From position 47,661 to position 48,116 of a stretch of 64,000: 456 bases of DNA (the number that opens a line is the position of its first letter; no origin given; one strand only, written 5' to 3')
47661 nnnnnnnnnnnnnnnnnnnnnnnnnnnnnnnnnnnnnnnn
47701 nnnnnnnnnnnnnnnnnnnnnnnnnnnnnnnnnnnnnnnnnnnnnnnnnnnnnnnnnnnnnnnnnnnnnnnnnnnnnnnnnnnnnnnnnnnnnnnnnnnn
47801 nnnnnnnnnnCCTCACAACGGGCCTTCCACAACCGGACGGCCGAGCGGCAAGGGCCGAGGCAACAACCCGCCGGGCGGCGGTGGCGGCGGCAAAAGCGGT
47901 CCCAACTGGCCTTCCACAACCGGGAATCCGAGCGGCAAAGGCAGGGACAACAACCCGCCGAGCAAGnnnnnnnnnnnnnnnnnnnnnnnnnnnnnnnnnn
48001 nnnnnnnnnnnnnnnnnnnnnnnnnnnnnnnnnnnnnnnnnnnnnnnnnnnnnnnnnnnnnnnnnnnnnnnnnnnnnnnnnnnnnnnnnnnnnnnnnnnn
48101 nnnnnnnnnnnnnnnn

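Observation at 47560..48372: Two tandem promoter-ORF-terminator cassettes encoding glycine-rich peptides with a shared novel motif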

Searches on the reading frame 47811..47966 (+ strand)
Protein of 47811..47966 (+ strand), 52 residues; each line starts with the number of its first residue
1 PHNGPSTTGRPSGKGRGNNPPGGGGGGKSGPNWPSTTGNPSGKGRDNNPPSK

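Call 35: find_homologous_proteins(query=A3, max_evalue=1)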
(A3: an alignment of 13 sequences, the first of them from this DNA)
Query A3 (13 sequences) (52 aa, profile of the alignment): 2526 proteins with E <= 1 among 8000 candidates; the best 120 are listed.
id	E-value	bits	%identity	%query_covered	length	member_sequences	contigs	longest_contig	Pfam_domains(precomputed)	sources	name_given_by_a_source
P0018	3.8e-23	99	63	92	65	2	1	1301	-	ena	-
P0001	1.4e-21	94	98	100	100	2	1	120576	-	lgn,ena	-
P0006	3.0e-18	84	68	79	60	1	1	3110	-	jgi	jgi:hypothetical protein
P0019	2.0e-17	81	64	96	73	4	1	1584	-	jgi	jgi:hypothetical protein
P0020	4.0e-17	80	64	85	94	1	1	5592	-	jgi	-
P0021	2.1e-16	78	58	92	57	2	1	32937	-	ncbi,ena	-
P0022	4.2e-16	77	60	90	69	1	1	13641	-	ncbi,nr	ncbi:MAG: hypothetical protein CL967_03800 [Euryarchaeota archaeon]|nr:hypothetical protein [Euryarc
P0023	6.0e-16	76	68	75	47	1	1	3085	-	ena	-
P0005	4.8e-15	73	71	88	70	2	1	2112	-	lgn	-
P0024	1.1e-14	72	71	92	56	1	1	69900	-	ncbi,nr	ncbi:MAG: hypothetical protein Q4B17_06630 [Lautropia sp.]|nr:hypothetical protein [Lautropia sp.]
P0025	1.2e-14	72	64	88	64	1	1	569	-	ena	-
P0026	2.1e-14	71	60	92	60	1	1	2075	-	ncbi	-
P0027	2.3e-14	71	67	92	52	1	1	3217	-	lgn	-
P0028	1.0e-13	69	67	88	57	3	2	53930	-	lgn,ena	-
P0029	1.5e-13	69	71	46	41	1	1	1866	-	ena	-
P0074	9.8e-8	50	58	46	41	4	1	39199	-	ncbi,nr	ncbi:hypothetical protein [Chryseobacterium indoltheticum]|nr:hypothetical protein [Chryseobacterium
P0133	3.3e-6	45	80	38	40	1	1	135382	-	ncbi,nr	ncbi:hypothetical protein [Psychrobium sp. 1_MG-2023]|nr:hypothetical protein [Psychrobium sp. 1_MG-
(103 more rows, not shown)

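Call 37: search_solved_structures(query=A3, max_evalue=10, show_alignments=3)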
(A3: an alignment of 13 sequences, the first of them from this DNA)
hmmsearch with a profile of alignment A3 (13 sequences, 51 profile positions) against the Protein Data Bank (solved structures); distinct sequences matched with E-value up to 10: 0.

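Call 101: search_protein_families(library=ncbifam, proteins=[P0074, P0133], max_evalue=10)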
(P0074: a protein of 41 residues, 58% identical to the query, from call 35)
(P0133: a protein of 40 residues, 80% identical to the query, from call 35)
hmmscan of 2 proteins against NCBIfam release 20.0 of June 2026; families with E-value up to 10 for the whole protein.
P0074 (41 aa): 0 families

P0133 (40 aa): 0 families
